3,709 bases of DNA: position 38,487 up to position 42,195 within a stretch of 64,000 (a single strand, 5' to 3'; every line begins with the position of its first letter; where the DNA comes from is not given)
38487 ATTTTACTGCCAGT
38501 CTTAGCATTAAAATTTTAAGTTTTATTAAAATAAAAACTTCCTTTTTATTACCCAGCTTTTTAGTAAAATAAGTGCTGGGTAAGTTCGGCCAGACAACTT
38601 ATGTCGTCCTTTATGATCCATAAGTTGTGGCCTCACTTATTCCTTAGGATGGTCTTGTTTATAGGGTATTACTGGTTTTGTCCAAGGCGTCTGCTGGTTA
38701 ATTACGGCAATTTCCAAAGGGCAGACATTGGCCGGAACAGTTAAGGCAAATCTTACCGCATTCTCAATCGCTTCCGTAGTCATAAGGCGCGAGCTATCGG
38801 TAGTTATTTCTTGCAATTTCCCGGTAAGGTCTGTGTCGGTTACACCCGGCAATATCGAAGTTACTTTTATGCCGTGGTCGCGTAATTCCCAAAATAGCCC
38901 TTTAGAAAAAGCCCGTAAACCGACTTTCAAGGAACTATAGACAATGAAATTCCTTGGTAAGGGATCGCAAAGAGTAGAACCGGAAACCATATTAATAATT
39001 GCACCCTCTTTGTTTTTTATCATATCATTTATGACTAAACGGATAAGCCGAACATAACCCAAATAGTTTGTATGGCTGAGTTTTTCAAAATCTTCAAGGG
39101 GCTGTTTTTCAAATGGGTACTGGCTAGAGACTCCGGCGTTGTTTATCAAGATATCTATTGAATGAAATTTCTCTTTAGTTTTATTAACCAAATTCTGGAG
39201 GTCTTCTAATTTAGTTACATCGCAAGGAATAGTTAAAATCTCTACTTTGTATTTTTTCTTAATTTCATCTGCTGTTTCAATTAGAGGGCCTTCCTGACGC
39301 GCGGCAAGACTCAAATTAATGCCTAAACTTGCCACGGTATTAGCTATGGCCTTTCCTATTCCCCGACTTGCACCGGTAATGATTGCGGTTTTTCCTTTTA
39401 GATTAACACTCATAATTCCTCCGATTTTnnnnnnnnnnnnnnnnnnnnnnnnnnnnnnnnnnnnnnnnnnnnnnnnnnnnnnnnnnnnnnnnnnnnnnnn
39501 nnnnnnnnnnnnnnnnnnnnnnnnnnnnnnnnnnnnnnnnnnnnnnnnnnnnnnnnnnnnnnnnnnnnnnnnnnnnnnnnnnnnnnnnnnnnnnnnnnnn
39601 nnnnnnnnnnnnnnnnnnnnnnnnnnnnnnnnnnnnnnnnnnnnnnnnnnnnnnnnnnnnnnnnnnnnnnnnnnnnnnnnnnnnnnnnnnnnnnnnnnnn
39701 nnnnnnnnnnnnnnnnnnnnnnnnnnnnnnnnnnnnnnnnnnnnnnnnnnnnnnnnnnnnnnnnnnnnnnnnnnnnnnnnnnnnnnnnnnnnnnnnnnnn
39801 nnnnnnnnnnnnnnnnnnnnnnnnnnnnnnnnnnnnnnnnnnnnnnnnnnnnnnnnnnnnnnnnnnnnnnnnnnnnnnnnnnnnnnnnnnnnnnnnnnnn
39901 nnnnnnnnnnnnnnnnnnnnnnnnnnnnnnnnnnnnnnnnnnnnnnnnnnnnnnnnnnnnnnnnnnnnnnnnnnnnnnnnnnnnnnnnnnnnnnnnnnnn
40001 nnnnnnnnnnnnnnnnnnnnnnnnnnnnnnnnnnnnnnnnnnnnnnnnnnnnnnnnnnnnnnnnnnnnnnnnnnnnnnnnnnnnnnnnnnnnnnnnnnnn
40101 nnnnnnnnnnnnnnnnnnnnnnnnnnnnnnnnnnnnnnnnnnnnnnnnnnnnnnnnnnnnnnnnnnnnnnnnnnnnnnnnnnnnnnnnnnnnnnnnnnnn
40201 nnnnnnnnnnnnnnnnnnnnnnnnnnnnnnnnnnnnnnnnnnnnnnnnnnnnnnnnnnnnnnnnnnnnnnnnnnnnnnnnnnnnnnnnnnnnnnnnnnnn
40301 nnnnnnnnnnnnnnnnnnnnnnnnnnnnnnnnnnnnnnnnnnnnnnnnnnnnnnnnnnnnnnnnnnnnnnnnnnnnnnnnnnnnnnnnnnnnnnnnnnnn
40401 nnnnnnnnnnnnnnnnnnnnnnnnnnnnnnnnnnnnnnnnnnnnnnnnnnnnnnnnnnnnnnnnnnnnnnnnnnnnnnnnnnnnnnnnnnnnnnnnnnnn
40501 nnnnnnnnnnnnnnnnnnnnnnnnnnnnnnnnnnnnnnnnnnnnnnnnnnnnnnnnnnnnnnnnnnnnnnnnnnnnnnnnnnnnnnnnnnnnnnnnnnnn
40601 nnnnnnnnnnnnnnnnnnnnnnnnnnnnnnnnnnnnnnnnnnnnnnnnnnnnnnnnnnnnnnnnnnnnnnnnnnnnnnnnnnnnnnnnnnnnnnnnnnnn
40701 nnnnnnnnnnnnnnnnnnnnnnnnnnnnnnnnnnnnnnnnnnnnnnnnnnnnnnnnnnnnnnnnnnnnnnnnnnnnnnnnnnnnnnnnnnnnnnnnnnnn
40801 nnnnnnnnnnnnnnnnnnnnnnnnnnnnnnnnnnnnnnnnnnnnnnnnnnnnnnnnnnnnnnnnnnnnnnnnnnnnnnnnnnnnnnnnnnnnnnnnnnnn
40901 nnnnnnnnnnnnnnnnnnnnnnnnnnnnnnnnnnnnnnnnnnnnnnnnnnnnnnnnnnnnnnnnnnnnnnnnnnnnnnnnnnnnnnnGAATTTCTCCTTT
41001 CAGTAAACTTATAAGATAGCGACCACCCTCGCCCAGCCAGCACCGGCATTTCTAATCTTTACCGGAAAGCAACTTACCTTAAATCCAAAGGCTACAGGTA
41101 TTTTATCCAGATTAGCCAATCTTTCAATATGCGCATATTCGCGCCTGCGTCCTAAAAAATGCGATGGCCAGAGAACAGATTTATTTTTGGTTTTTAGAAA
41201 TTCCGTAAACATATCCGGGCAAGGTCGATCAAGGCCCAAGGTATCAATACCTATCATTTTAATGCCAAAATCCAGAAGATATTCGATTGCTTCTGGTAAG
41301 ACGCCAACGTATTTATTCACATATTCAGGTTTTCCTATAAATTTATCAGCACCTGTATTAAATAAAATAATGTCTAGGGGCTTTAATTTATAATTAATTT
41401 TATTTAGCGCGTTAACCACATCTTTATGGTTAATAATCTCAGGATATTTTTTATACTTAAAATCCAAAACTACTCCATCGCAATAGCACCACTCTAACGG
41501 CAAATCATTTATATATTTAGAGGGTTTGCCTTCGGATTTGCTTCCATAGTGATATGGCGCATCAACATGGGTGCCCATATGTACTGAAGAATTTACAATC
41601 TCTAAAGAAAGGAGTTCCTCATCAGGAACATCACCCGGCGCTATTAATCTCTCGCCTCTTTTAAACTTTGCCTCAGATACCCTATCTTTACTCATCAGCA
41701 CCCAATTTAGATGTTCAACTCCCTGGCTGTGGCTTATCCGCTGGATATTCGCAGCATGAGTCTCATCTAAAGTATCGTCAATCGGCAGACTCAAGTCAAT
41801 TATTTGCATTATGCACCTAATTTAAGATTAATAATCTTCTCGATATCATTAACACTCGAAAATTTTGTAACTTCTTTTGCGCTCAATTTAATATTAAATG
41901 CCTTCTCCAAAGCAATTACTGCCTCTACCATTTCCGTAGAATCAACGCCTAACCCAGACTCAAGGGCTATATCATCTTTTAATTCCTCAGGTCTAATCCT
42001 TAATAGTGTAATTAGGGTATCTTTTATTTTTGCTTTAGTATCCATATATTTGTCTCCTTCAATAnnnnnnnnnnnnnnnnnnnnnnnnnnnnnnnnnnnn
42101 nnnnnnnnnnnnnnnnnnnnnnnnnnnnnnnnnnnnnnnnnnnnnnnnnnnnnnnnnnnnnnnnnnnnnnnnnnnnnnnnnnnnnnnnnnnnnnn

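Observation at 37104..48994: Type II polyketide-synthase-like gene cluster in a low-GC genome that also carries Wood-Ljungdahl genes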

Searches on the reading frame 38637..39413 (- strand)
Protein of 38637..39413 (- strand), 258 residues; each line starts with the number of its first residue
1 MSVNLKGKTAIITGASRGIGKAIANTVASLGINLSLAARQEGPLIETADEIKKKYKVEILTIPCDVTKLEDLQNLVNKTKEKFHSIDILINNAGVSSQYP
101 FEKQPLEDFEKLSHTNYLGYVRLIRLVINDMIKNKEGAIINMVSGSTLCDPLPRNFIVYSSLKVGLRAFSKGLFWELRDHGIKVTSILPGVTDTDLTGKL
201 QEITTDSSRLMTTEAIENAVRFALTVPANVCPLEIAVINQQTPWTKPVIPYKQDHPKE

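Call 4: search_protein_families(library=pfam, proteins=[window:38637-39413:-], max_evalue=0.01)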
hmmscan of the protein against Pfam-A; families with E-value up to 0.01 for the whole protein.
window:38637-39413:- (258 aa): 4 families
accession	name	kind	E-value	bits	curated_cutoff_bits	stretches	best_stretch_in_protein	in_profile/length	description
PF00106.31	adh_short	-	6.2e-51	173.1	26.6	1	8-201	1-191/195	short chain dehydrogenase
PF13561.12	adh_short_C2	-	5.3e-35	121.5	27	1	14-202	1-186/236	Enoyl-(Acyl carrier protein) reductase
PF08659.16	KR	-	1.4e-11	45.1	22.6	1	9-129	2-125/180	KR domain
PF23441.1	SDR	-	7.2e-07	29.3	27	1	6-197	6-199/258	SDR-like rossmann domain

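Call 48: search_protein_families(library=ncbifam, proteins=[window:38637-39413:-], max_evalue=0.00001)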
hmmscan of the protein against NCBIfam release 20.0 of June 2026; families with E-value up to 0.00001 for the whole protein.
window:38637-39413:- (258 aa): 221 families (the best 25 are shown)
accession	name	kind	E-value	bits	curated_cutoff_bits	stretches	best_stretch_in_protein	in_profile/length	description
NF005806.0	PRK07666.1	equivalog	9.4e-45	152.8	286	1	2-227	2-224/239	3-ketoacyl-ACP reductase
NF005594.0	PRK07326.1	equivalog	8.5e-42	143.3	271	1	4-237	3-229/237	SDR family oxidoreductase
NF005559.1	PRK07231.1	subfamily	2.1e-40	138.8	215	1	5-214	2-208/249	glucose 1-dehydrogenase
NF005672.0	PRK07454.1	equivalog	6.6e-40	136.8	234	1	7-229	6-226/241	SDR family oxidoreductase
NF004825.0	PRK06181.1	equivalog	2.1e-39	135.4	215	1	4-197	3-193/268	SDR family oxidoreductase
TIGR01830.1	3oxo_ACP_reduc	equivalog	3.2e-37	128.5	297.75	1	10-206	1-195/239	3-oxoacyl-[acyl-carrier-protein] reductase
NF006070.0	PRK08213.1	subfamily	1.1e-36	126.6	279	1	4-203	9-210/259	gluconate 5-dehydrogenase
NF004198.0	PRK05653.1-3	equivalog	1e-35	123.4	296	1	4-202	4-199/248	3-oxoacyl-ACP reductase FabG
NF040690.1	mycolate_SDR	equivalog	2.4e-35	122.2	380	1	7-195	8-192/265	mycolate reductase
NF005878.0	PRK07825.1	subfamily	3.1e-35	121.9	287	1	2-223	4-216/278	short chain dehydrogenase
NF004521.0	PRK05866.1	equivalog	6.5e-35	120.7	368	1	2-233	35-265/294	SDR family oxidoreductase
NF004196.0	PRK05650.1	equivalog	4.8e-34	117.7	297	1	10-207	5-199/272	SDR family oxidoreductase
NF004197.0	PRK05653.1-1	equivalog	7.9e-34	117.4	332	1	1-205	1-202/249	3-oxoacyl-ACP reductase FabG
NF004792.0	PRK06139.1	equivalog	1.6e-33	116.1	308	1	3-194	4-193/327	SDR family oxidoreductase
NF009093.0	PRK12429.1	subfamily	2.7e-33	115.3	258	1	4-201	2-196/259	3-hydroxybutyrate dehydrogenase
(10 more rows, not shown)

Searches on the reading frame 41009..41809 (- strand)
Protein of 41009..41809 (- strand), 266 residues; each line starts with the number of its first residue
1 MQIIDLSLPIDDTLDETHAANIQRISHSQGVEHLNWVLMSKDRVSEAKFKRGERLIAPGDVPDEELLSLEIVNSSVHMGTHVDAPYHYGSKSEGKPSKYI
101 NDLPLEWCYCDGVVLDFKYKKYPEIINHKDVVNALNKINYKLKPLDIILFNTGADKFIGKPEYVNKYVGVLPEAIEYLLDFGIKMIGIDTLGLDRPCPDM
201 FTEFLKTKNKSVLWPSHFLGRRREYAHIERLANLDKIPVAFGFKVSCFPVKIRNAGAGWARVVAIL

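Call 3: search_protein_families(library=pfam, proteins=[window:41009-41809:-], max_evalue=0.01)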
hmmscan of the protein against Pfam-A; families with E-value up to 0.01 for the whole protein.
window:41009-41809:- (266 aa): 1 family
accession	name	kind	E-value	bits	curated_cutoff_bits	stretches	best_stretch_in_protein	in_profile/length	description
PF04199.19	Cyclase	-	2e-28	99.8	23.1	1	4-195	1-142/142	Putative cyclase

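Call 5: search_protein_families(library=ncbifam, proteins=[window:41009-41809:-], max_evalue=0.01)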
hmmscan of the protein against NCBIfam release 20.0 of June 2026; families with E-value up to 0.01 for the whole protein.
window:41009-41809:- (266 aa): 1 family
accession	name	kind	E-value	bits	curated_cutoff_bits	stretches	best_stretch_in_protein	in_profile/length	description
TIGR03035.1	trp_arylform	equivalog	1.2e-09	38.5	223.05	1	72-194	41-148/206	arylformamidase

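Call 51: search_solved_structures(query=window:41009-41809:-, max_evalue=0.001)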
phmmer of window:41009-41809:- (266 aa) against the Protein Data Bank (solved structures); distinct sequences matched with E-value up to 0.001: 4.
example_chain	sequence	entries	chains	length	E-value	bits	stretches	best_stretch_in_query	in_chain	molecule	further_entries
5nnb_A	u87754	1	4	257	5.5e-06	29.4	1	72-265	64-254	isatin hydrolase A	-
5nna_A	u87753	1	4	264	6.1e-06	29.2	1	72-265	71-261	isatin hydrolase A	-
8hmo_A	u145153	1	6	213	7.3e-06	29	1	74-202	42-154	Metal-dependent hydrolase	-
4j0n_A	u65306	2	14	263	0.00089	22.1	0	76-263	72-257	Isatin hydrolase B | Putative uncharacterized protein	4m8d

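Call 89: search_dna_similar(query=window:41009-41809:-, collection=plasmids, mode=protein, max_rows=25, max_evalue=1e-10)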
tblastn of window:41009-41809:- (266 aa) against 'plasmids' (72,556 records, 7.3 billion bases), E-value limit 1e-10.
Records with a match: 136; places in all: 150; records where one place covers at least 80% of the query: 60.
Best place of each record, by identity: <60% 136.
By first word of the organism name: Ralstonia 14; Apilactobacillus 13; Rhizobium 11; Streptomyces 11; Burkholderia 5; Paracoccus 5; Novosphingobium 5; Clostridium 4; Deinococcus 3; Variovorax 3; and 49 more.
By predicted mobility (MOB-suite, as given by PLSDB): non-mobilizable 95; mobilizable 25; conjugative 16.
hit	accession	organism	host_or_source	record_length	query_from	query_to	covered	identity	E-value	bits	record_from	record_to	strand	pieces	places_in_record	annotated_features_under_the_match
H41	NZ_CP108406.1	Kitasatospora sp. NBC_01302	-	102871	1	266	100%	44.6%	3e-64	223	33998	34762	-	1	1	cyclase family protein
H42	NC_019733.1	Crinalium epipsammum PCC 9333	-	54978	1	266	100%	43.6%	2e-66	230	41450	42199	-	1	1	cyclase family protein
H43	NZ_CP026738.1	Priestia megaterium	Sporobolus anglicus,cell ...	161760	1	266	100%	42.9%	2e-61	216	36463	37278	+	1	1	cyclase family protein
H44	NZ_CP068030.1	Staphylococcus saccharolyticus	Homo sapiens,whole ...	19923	2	266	100%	41.9%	1e-53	193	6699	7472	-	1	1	cyclase family protein | carboxymuconolactone decarboxylase family protein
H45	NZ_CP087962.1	Lactobacillus gasseri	Homo sapiens,Whole organism,urine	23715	1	266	100%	41.0%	1e-52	190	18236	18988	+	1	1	cyclase family protein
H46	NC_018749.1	Emticicia oligotrophica DSM 17448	warm spring water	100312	1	266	100%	40.6%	6e-54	194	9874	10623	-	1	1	cyclase family protein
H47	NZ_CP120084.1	Staphylococcus haemolyticus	Canis lupus familiaris,cell ...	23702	1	266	100%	40.4%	1e-63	222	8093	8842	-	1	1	cyclase family protein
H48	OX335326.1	Apilactobacillus kunkeei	Apis mellifera,European honeybee,honey ...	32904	1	266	100%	40.2%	7e-51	185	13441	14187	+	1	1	kynB: Kynurenine formamidase | hypothetical protein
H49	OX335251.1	Apilactobacillus kunkeei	Apis mellifera,European honeybee,honey ...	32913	1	266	100%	40.2%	7e-51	185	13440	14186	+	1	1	kynB: Kynurenine formamidase | hypothetical protein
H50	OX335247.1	Apilactobacillus kunkeei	Apis mellifera,European honeybee,honey ...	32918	1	266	100%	40.2%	7e-51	185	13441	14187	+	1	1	kynB: Kynurenine formamidase | hypothetical protein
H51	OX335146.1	Apilactobacillus kunkeei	Apis mellifera,European honeybee,honey ...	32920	1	266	100%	40.2%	7e-51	185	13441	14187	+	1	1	kynB: Kynurenine formamidase | hypothetical protein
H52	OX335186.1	Apilactobacillus kunkeei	Apis mellifera,European honeybee,honey ...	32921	1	266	100%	40.2%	7e-51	185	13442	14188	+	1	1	kynB: Kynurenine formamidase | hypothetical protein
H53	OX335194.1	Apilactobacillus kunkeei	Apis mellifera,European honeybee,honey ...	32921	1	266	100%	40.2%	7e-51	185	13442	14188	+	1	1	kynB: Kynurenine formamidase | hypothetical protein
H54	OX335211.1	Apilactobacillus kunkeei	Apis mellifera,European honeybee,honey ...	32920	1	266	100%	40.2%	7e-51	185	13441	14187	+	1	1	kynB: Kynurenine formamidase | hypothetical protein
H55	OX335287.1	Apilactobacillus kunkeei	Apis mellifera,European honeybee,honey ...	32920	1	266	100%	40.2%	7e-51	185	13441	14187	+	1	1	kynB: Kynurenine formamidase | hypothetical protein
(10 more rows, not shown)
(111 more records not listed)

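Call 90: get_annotated_region(hit=H43, flank=9000)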
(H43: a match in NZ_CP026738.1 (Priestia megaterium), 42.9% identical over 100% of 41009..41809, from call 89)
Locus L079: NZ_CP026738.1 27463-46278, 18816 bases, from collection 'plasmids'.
description: Priestia megaterium strain YC4-R4 plasmid unnamed2
organism: Priestia megaterium (NCBI taxid 1404)
taxonomy: Bacteria; Bacillota; Bacilli; Bacillales; Bacillaceae; Priestia; Priestia megaterium
host: -; source: Sporobolus anglicus,cell culture,Rhizosphere; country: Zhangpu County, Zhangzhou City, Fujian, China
typing (MOB-suite, as given by PLSDB): mobilizable; replicon rep_cluster_385; relaxase MOBP
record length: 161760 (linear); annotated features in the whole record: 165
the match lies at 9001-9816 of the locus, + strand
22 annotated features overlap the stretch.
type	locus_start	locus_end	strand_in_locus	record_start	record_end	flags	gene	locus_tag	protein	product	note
CDS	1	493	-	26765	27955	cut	-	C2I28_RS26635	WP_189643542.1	TrmH family RNA methyltransferase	GO:0006396 - RNA processing [Evidence IEA]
CDS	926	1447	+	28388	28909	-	-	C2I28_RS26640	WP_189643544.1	cupin domain-containing protein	-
CDS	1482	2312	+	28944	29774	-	-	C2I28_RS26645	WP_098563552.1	class I SAM-dependent methyltransferase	-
CDS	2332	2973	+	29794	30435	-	-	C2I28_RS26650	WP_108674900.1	ferritin-like domain-containing protein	-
CDS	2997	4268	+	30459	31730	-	-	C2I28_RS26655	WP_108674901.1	beta-ketoacyl-[acyl-carrier-protein] synthase family protein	GO:0006633 - fatty acid biosynthetic process [Evidence IEA]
CDS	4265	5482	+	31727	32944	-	-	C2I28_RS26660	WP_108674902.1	beta-ketoacyl synthase N-terminal-like domain-containing protein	-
CDS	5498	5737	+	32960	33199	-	-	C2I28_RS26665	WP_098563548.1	hypothetical protein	-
CDS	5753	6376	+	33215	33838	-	-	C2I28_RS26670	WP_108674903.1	class I SAM-dependent methyltransferase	-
CDS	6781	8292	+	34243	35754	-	-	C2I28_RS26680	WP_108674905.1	AMP-binding protein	-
CDS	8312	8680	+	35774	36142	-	-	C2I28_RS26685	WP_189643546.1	cupin domain-containing protein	-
CDS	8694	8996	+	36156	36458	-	-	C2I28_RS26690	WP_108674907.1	carboxymuconolactone decarboxylase family protein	-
CDS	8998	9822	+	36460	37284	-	-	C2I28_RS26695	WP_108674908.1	cyclase family protein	-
CDS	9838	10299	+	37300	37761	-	-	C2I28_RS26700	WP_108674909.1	SRPBCC family protein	-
CDS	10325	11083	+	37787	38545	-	-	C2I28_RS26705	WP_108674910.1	alpha/beta hydrolase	-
CDS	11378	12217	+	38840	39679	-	-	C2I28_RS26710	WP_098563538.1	class I SAM-dependent methyltransferase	-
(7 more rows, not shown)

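Call 91: get_annotated_region(hit=H41, flank=8000)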
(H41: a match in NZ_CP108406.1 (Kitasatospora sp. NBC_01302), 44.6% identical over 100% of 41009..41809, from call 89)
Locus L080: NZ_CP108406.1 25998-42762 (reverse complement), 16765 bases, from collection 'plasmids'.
description: Kitasatospora sp. NBC_01302 plasmid unnamed2, complete sequence
organism: Kitasatospora sp. NBC_01302 (NCBI taxid 2903575)
taxonomy: Bacteria; Actinomycetota; Actinomycetes; Kitasatosporales; Streptomycetaceae; Kitasatospora; Kitasatospora sp. NBC 01302
host: -; source: -; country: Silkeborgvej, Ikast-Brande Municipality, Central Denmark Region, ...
typing (MOB-suite, as given by PLSDB): non-mobilizable
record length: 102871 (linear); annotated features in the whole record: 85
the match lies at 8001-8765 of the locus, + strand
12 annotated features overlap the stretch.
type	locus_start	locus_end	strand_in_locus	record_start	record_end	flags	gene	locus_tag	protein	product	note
CDS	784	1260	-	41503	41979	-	-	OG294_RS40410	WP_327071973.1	hypothetical protein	-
CDS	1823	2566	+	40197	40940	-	-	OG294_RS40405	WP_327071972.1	AfsR/SARP family transcriptional regulator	-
CDS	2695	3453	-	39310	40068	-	-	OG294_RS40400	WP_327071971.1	SDR family oxidoreductase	-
CDS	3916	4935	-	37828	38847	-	-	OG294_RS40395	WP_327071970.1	Gfo/Idh/MocA family oxidoreductase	-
CDS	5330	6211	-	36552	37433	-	-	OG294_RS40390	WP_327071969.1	SDR family oxidoreductase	-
CDS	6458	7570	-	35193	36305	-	-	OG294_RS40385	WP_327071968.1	polysaccharide pyruvyl transferase family protein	-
CDS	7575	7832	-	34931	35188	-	-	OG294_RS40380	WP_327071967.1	acyl carrier protein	-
CDS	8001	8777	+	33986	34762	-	-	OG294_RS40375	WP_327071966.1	cyclase family protein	-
CDS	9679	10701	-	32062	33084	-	-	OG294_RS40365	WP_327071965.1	Gfo/Idh/MocA family oxidoreductase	-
CDS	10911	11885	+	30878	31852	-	rfbB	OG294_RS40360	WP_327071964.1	dTDP-glucose 4,6-dehydratase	GO:0019305 - dTDP-rhamnose biosynthetic process [Evidence IEA]; GO:0009243 - O antigen biosynthetic process [Evidence ...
CDS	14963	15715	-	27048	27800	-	-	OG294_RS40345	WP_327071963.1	NAD-dependent epimerase/dehydratase family protein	-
CDS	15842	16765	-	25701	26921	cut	-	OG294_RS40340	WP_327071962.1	nucleotide disphospho-sugar-binding domain-containing protein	-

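Call 92: search_protein_families(library=pfam, proteins=[L079:5498-5737:+], max_evalue=0.01)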
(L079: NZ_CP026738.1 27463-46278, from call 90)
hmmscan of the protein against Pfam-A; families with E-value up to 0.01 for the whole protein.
L079:5498-5737:+ (79 aa): 1 family
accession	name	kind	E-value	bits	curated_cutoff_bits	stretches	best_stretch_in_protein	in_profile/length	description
PF00550.31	PP-binding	-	0.0021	18.7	20.8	1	9-54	6-51/67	Phosphopantetheine attachment site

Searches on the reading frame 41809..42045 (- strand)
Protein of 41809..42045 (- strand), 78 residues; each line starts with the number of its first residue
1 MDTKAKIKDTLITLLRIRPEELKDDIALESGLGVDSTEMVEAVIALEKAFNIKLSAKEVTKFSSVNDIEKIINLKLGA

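Call 3: search_protein_families(library=pfam, proteins=[window:41809-42045:-], max_evalue=0.01)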
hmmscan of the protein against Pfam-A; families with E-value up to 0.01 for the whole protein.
window:41809-42045:- (78 aa): 1 family
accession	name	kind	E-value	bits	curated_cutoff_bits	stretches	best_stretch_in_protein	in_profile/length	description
PF00550.31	PP-binding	-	2.4e-09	37.7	20.8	1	6-70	2-65/67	Phosphopantetheine attachment site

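Call 5: search_protein_families(library=ncbifam, proteins=[window:41809-42045:-], max_evalue=0.01)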
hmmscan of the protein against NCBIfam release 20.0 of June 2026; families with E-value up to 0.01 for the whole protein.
window:41809-42045:- (78 aa): 19 families
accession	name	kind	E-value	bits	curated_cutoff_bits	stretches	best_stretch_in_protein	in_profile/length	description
NF002148.0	PRK00982.1-2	subfamily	2.3e-10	40.2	71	1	3-74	5-76/79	acyl carrier protein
TIGR00517.1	acyl_carrier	equivalog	6e-09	35.7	70.45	1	3-73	4-74/77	acyl carrier protein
NF002149.0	PRK00982.1-3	equivalog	4.8e-08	32.8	106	1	4-67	5-68/78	acyl carrier protein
NF002151.0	PRK00982.1-5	equivalog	7.5e-08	32.4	92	1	2-72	3-73/78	acyl carrier protein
NF002150.0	PRK00982.1-4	subfamily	8.8e-08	32.3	66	1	6-73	9-76/80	acyl carrier protein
NF058660.1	cispen_ACP_AmcB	equivalog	1.3e-07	31.7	80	1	4-73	3-76/80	cispentacin biosynthesis acyl carrier protein AmcB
NF009104.0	PRK12449.1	equivalog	1.5e-07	31.2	70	1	4-69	3-72/80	acyl carrier protein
NF006031.0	PRK08172.1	equivalog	3e-06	27.8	76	1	1-76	3-78/82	acyl carrier protein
NF002147.0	PRK00982.1-1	equivalog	1.1e-05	25.2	84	1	17-72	22-77/83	acyl carrier protein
TIGR04069.1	ocin_ACP_rel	hypoth_equivalog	1.6e-05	25.3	70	1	20-72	23-77/77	peptide maturation system acyl carrier-related protein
NF003757.0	PRK05350.1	equivalog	7.3e-05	22.9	65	1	5-72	9-76/83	acyl carrier protein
NF052616.1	ACP_for_OlsHI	equivalog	0.0001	22.5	130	1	18-75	21-80/83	ornithine lipid biosynthesis acyl carrier protein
NF005480.0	PRK07081.1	equivalog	0.0004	20.3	72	1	23-73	23-74/83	acyl carrier protein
NF040636.1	AcpM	exception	0.00056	19.9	146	1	16-72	19-75/93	meromycolate extension acyl carrier protein AcpM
NF005079.0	PRK06508.1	equivalog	0.0045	17.4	83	1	20-61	21-62/93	acyl carrier protein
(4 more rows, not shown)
